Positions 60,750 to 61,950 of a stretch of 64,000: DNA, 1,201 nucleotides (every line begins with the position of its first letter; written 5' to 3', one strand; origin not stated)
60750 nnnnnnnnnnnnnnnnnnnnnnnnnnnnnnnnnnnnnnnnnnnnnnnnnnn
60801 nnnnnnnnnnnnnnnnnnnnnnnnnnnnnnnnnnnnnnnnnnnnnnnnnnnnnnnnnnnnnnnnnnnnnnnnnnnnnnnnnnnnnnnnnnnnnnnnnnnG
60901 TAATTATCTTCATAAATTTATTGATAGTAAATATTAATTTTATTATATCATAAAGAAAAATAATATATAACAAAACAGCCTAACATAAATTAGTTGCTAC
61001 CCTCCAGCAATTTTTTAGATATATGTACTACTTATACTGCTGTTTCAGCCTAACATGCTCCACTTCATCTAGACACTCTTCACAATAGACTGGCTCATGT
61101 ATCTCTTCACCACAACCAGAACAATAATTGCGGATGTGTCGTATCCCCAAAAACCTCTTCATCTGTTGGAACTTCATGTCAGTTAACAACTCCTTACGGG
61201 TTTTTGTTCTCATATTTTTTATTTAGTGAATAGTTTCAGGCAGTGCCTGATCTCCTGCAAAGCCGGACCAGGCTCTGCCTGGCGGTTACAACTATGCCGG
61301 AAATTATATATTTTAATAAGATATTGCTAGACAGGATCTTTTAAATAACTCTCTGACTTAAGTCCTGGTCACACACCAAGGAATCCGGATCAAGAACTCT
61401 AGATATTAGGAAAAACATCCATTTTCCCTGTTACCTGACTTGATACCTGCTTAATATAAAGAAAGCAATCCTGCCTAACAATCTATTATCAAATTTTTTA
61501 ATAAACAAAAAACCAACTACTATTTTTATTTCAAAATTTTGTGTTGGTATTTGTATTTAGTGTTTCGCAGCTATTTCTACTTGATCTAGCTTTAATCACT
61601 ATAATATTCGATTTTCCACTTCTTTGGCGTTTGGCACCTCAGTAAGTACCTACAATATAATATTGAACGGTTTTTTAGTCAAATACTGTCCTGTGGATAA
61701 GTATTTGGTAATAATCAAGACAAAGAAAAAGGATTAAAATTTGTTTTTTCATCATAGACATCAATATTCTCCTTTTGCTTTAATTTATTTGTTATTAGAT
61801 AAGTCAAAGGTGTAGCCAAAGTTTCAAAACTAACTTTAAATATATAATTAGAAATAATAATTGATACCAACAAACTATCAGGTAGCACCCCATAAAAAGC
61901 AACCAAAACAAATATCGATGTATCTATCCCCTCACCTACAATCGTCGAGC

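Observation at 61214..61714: Unusually long non-coding gap with a GC-rich structured 5' leader upstream of a zinc-ribbon mini-gene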

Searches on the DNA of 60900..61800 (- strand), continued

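Call 63: search_with_rna_model(model_id=R1, sources=[L030, L031, L032, L033, L034], max_evalue=10, filters=off, show_alignments=2)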
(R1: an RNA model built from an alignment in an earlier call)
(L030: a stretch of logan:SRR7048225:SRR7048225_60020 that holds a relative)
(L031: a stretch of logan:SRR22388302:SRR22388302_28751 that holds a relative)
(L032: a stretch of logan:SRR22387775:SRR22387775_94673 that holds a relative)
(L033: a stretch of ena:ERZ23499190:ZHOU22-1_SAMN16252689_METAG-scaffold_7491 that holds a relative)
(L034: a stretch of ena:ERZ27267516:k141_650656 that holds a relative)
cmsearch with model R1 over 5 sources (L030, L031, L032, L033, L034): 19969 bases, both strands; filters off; matches with E-value up to 10: 83.
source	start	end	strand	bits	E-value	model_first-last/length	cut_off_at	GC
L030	2313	2495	+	97.9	6.3e-24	1-183/183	no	0.48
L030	2308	2490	-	20.4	0.0009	1-183/183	no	0.48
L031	1571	1626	-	15.9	0.013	1-183/183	no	0.27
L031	1576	1631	+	15.5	0.017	1-183/183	no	0.27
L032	2309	2370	+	14.6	0.029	1-183/183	no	0.26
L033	352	415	-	9.7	0.54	1-183/183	no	0.25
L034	352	415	-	9.7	0.54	1-183/183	no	0.25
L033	315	372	+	9.3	0.71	1-183/183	no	0.34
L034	315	372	+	9.3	0.71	1-183/183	no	0.34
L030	3818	3863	+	9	0.83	1-183/183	no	0.39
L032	2879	2918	+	8.9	0.88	1-183/183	no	0.22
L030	4766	4792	-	8.7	0.98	1-183/183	no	0.26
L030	4771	4797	+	8.7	1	1-183/183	no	0.22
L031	4528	4584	-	8.6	1.1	1-183/183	no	0.37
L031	1145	1223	-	8.3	1.3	1-183/183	no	0.27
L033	524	548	+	8.3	1.3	1-183/183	no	0.12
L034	524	548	+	8.3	1.3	1-183/183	no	0.12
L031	420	491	-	8.1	1.4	1-183/183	no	0.35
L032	2372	2427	-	8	1.5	1-183/183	no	0.23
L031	4206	4252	-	8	1.6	1-183/183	no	0.36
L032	2304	2365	-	7.9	1.6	1-183/183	no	0.27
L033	23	41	+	7.7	1.8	106-124/183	no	0.47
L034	23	41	+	7.7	1.8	106-124/183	no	0.47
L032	2377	2432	+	7.6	1.9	1-183/183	no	0.23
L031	353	437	+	7.5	2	1-183/183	no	0.28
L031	4311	4354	-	7.4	2.2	1-183/183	no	0.41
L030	3858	3891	-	7.3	2.3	1-183/183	no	0.18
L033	1769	1814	+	7.3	2.4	52-97/183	no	0.33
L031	1659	1733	-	7.2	2.5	1-183/183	no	0.41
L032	4565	4609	+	7.2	2.5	1-183/183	no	0.22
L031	2101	2159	-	7.1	2.6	1-183/183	no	0.41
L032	5012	5057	+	7.1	2.6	1-183/183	no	0.35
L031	3465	3515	-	6.9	3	1-183/183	no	0.31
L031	1249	1433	-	6.9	3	1-183/183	no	0.32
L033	27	45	-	6.9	3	106-124/183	no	0.37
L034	27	45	-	6.9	3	106-124/183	no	0.37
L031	3133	3177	-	6.9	3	1-183/183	no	0.38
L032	743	775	+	6.8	3.1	1-183/183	no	0.3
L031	2813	2904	-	6.8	3.1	1-183/183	no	0.26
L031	835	872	-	6.7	3.3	1-183/183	no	0.29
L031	4533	4589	+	6.7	3.3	1-183/183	no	0.37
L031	2450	2476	-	6.7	3.4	1-183/183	no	0.15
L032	4560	4604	-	6.7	3.4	1-183/183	no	0.2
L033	284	315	-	6.7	3.4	1-183/183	no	0.31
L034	284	315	-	6.7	3.4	1-183/183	no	0.31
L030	2734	2789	+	6.6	3.5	1-183/183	no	0.32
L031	4097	4212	+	6.6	3.6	1-183/183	no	0.36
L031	3470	3520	+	6.4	4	1-183/183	no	0.31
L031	67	94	+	6.4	4.1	1-183/183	no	0.21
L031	1150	1228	+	6.1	4.7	1-183/183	no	0.27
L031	2398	2437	-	6.1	4.8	1-183/183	no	0.2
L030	2171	2210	-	6.1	4.8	1-183/183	no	0.22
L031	858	907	+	6.1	4.8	1-183/183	no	0.26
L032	2709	2747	+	6.1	4.8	1-183/183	no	0.23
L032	3784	3822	+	6.1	4.9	1-183/183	no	0.21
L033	1886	1912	+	6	5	1-183/183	no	0.37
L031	2443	2478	+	5.9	5.3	1-183/183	no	0.17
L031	2285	2325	-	5.9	5.5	1-183/183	no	0.17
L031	2685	2726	+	5.9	5.6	1-183/183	no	0.21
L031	697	766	-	5.8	5.6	1-183/183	no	0.33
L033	1454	1525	+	5.8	5.8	1-183/183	no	0.25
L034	1454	1525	+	5.8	5.8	1-183/183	no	0.25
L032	1786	1822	-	5.8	5.9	1-183/183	no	0.24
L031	3650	3724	+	5.7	6.1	1-183/183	no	0.35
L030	4175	4221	+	5.7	6.1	1-183/183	no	0.38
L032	411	435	+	5.5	6.9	1-183/183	no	0.12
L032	2949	3010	-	5.4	7.2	1-183/183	no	0.29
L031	3377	3422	+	5.3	7.7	1-183/183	no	0.26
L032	2838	2881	-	5.3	7.7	1-183/183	no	0.43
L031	3942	3975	-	5.3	7.7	1-183/183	no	0.26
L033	394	417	+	5.2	8.1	1-183/183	no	0.21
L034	394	417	+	5.2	8.1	1-183/183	no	0.21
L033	857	907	-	5.2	8.3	1-183/183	no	0.51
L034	857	907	-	5.2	8.3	1-183/183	no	0.51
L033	628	684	-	5.2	8.3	1-183/183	no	0.4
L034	628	684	-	5.2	8.3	1-183/183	no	0.4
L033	1526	1559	+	5.1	8.7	1-183/183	no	0.21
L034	1526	1559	+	5.1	8.7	1-183/183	no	0.21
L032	3434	3486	+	5.1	8.8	1-183/183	no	0.45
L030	335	354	-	5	9.4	1-183/183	no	0.15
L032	2025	2051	-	5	9.4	1-183/183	no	0.52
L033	480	567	-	4.9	9.7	1-183/183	no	0.39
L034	480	567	-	4.9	9.7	1-183/183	no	0.39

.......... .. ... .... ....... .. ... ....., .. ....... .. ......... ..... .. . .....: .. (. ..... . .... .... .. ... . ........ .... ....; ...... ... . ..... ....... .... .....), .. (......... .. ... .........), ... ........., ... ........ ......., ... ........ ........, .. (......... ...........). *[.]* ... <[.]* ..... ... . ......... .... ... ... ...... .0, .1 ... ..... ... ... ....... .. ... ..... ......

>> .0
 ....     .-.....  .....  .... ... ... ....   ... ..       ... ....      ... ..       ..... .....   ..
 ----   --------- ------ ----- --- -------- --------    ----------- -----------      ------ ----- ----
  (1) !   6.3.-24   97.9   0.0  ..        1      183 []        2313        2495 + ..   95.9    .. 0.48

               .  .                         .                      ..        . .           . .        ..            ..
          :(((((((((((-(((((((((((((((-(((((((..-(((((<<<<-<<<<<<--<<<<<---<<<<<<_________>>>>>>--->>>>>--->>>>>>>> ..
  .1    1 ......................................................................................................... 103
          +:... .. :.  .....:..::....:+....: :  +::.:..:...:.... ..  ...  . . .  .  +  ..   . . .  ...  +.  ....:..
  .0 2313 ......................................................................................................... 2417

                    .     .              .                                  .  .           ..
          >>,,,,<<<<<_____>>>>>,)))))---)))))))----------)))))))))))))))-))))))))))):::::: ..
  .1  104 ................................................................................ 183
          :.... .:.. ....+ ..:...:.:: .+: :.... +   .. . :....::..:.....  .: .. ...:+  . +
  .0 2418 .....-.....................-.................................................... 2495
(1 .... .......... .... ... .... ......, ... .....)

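Call 69: search_rna_families(sources=[L001, L005, L008, L013, L015, L024, L029, L030], threshold=evalue, max_evalue=2)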
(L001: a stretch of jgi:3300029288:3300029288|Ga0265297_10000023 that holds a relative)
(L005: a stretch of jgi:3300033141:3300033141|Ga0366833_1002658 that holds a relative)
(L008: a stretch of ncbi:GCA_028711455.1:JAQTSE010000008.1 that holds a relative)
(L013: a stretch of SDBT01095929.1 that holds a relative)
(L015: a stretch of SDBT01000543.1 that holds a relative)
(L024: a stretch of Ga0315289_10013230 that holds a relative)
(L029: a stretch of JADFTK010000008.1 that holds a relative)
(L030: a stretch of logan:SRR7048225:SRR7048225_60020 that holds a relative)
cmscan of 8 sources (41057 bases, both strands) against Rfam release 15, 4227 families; matches with E-value up to 2: 1.
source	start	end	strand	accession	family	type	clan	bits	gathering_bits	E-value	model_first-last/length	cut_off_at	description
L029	309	381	+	RF02288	TtnuCD11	Gene; snRNA; snoRNA; CD-box;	-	21.6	70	0.94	1-74/74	no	Tetrahymena snoRNA TtnuCD11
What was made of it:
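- On Any Rfam 15 family: Eight homologous loci at E<=2 gave one unrelated chance hit (call 69).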

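Call 75: search_with_rna_model(model_id=R1, sources=[window, L001, L002, L004, L005, L007, L008, L012, L013, L015, L024, L029, L030], max_evalue=1e-15, make_alignment=true)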
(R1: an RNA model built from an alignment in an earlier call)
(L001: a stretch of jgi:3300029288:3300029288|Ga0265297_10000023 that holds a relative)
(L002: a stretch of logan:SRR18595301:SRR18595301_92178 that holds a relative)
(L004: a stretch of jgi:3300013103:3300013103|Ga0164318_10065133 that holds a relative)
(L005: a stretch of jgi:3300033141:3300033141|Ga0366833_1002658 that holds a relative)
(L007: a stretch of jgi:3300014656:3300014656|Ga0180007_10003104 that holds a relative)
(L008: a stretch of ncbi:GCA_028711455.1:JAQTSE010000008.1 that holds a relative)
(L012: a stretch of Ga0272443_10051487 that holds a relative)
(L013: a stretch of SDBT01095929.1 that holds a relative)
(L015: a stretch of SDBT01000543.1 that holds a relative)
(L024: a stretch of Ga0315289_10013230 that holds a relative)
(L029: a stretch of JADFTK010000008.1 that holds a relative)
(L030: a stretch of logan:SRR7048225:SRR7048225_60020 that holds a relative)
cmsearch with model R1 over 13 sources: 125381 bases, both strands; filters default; matches with E-value up to 1e-15: 13.
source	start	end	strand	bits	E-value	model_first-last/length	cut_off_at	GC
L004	1307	1497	+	170.3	5.9e-42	1-183/183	no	0.35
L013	1311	1496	+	164.8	1.6e-40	1-183/183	no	0.33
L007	2891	3077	+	160.4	2.1e-39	1-183/183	no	0.37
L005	2806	2990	+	158.2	8.1e-39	1-183/183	no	0.35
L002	3806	3993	+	153.8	1.1e-37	1-183/183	no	0.38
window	61306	61494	-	151.2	5.3e-37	1-183/183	no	0.33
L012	578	767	+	149.7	1.3e-36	1-183/183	no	0.36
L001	3812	3994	+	141.9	1.4e-34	1-183/183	no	0.47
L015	1313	1495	+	139.4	6.4e-34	1-183/183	no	0.42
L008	2807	2996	+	136.3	4e-33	1-183/183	no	0.47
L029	5194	5377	+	131.7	6.4e-32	1-183/183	no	0.36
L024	1303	1477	+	109.7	3.4e-26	1-183/183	no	0.39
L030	2313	2495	+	97.9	3.9e-23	1-183/183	no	0.48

Alignment A7: 13 matches aligned to the model, 208 columns, each read 5' to 3' on its own strand. Consensus structure (alignment columns), stored with it:
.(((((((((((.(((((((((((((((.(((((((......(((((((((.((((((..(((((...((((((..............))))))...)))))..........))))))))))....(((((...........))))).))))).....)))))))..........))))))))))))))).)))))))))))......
